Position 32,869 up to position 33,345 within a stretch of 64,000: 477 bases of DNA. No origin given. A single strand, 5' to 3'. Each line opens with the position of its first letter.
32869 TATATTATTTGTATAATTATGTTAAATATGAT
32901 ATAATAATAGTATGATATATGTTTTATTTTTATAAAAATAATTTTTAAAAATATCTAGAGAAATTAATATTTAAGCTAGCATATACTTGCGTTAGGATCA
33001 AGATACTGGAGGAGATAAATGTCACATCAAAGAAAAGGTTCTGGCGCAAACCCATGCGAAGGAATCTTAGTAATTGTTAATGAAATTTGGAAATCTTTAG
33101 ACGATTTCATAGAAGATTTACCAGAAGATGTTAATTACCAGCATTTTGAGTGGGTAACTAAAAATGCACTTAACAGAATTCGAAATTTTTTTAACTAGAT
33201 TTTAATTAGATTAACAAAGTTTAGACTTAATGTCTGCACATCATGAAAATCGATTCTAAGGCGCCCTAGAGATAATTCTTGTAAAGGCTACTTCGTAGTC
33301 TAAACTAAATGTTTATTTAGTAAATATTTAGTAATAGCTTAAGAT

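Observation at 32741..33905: Head-to-tail array of self-contained small-RNA-like genes (period about 167 bp)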

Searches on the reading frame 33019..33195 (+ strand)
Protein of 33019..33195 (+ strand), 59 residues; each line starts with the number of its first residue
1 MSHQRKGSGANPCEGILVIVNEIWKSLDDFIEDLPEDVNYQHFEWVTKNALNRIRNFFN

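Call 11: search_protein_families(library=pfam, proteins=[window:33019-33195:+], max_evalue=1)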
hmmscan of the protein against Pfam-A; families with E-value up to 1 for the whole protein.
seq(59 aa): 0 families

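Call 24: search_protein_families(library=ncbifam, proteins=[window:33019-33195:+], max_evalue=1)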
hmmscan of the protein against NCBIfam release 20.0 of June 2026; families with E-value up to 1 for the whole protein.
seq(59 aa): 0 families

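Call 25: search_protein_families(library=phrogs, proteins=[window:33019-33195:+], max_evalue=1)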
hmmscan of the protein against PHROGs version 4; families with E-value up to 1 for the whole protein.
seq(59 aa): 2 families
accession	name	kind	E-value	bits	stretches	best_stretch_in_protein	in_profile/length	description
phrog_33680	-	unknown function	0.049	12.7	1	19-59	543-582/726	-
phrog_32142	-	unknown function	0.11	13.1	1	21-47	21-46/71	-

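Call 33: find_homologous_proteins(query=window:33019-33195:+, max_evalue=0.1)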
Query seq(59 aa) (59 aa): 9 proteins with E <= 0.1 among 9 candidates.
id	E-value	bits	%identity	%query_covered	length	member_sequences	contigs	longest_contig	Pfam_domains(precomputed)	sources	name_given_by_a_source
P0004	7.6e-32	125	93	100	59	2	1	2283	-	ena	-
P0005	6.9e-29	116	88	100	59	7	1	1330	-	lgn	-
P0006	3.3e-28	114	88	100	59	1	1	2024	-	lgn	-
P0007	9.0e-27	109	85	100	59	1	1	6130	-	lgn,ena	-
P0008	1.4e-26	109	81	100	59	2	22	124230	-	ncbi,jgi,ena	-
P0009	7.7e-25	103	83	100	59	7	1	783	-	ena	-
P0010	2.4e-24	102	76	100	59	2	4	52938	-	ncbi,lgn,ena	-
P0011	6.3e-17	78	86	71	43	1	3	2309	-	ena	-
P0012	5.0e-16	75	81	73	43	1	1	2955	-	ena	-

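Call 50: find_encoding_contigs(protein=P0010, flank=6000, max_places=4)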
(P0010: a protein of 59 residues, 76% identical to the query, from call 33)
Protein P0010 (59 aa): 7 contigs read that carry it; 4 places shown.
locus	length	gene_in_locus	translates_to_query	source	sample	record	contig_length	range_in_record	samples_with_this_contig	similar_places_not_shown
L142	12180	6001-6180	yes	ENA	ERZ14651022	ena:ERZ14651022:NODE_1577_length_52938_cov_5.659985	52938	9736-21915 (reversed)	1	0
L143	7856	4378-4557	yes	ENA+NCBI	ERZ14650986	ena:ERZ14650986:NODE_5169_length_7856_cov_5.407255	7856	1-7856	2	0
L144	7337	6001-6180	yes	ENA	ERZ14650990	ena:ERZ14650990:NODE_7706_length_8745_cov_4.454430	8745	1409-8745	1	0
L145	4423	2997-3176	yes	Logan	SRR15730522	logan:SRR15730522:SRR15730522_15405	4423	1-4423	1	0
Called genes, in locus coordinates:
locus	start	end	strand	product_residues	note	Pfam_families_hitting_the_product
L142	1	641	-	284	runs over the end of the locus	PF01553:Acyltransferase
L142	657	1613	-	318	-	PF01501:Glyco_transf_8, PF18404:Glyco_transf_24 (weak)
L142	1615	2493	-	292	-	PF01501:Glyco_transf_8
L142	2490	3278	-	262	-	PF01553:Acyltransferase (weak)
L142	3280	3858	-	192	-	PF00440:TetR_N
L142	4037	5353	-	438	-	PF00152:tRNA-synt_2 (weak), PF13393:tRNA-synt_His, PF00587:tRNA-synt_2b (weak), PF03129:HGTP_anticodon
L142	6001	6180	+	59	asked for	-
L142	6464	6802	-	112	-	-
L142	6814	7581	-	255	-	PF00149:Metallophos, PF12850:Metallophos_2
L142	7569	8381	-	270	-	PF00149:Metallophos, PF12850:Metallophos_2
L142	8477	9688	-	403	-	-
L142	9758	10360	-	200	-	PF01725:Ham1p_like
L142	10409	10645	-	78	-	PF07866:DUF1653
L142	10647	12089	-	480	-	PF00890:FAD_binding_2 (faint), PF07992:Pyr_redox_2 (faint), PF21688:FAD-depend_C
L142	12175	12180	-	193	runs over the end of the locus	-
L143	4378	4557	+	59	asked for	-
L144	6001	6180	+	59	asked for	-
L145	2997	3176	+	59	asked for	-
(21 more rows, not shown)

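Call 51: find_encoding_contigs(protein=P0008, flank=6000, max_places=5)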
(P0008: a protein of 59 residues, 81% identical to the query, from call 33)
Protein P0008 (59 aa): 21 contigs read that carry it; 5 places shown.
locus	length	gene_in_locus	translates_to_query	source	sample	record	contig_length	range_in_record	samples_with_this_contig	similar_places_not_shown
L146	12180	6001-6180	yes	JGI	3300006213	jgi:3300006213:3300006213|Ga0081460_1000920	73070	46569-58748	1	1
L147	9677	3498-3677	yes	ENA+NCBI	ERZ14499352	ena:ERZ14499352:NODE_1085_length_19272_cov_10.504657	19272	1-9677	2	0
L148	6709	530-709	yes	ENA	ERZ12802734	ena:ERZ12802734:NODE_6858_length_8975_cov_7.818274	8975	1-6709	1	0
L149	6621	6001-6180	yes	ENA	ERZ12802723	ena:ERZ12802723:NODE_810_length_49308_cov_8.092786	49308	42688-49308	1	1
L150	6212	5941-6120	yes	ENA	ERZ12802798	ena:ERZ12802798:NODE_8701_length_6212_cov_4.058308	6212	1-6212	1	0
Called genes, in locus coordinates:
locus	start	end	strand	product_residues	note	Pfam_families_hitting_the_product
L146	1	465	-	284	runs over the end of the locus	PF01553:Acyltransferase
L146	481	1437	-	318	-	PF01501:Glyco_transf_8, PF18404:Glyco_transf_24 (weak)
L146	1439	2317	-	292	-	PF01501:Glyco_transf_8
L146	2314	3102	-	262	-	PF01553:Acyltransferase (weak)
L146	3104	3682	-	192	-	PF00440:TetR_N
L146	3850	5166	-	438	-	PF00152:tRNA-synt_2 (faint), PF13393:tRNA-synt_His, PF00587:tRNA-synt_2b (weak), PF03129:HGTP_anticodon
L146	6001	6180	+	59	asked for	-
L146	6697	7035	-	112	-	-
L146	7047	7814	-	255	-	PF00149:Metallophos, PF12850:Metallophos_2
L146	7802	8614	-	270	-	PF00149:Metallophos, PF12850:Metallophos_2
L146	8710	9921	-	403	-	-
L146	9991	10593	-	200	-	PF01725:Ham1p_like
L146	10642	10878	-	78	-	PF07866:DUF1653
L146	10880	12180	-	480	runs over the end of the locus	PF00890:FAD_binding_2 (faint), PF07992:Pyr_redox_2 (faint), PF21688:FAD-depend_C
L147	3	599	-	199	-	?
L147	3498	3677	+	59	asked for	-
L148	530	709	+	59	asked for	-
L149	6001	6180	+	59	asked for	-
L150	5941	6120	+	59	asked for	-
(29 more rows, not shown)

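Call 72: find_encoding_contigs(protein=P0007, flank=3000, max_places=3)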
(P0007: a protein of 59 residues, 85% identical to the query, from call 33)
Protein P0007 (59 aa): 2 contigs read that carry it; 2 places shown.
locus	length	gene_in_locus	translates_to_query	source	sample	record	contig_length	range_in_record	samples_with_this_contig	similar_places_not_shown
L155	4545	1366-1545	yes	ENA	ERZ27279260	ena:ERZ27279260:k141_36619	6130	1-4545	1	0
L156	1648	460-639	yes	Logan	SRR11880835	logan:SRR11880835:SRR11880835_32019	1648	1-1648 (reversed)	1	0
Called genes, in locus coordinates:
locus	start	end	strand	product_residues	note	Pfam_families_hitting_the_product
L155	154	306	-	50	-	-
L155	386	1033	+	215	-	PF00730:HhH-GPD, PF14520:HHH_5 (faint), PF00633:HHH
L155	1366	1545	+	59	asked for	-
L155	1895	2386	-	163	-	-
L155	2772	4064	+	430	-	PF02646:RmuC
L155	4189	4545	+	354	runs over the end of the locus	PF00483:NTP_transferase, PF01128:IspD (weak), PF12804:NTP_transf_3, PF25084:LbH_EIF2B, PF25087:GMPPB_C, PF00132:Hexapep, PF14602:Hexapep_2 (faint)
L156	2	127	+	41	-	?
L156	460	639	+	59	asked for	-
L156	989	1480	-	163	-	-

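Call 85: search_protein_families(library=padloc, proteins=[window:33019-33195:+], max_evalue=1)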
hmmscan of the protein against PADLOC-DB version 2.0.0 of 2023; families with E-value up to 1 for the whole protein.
seq(59 aa): 0 families
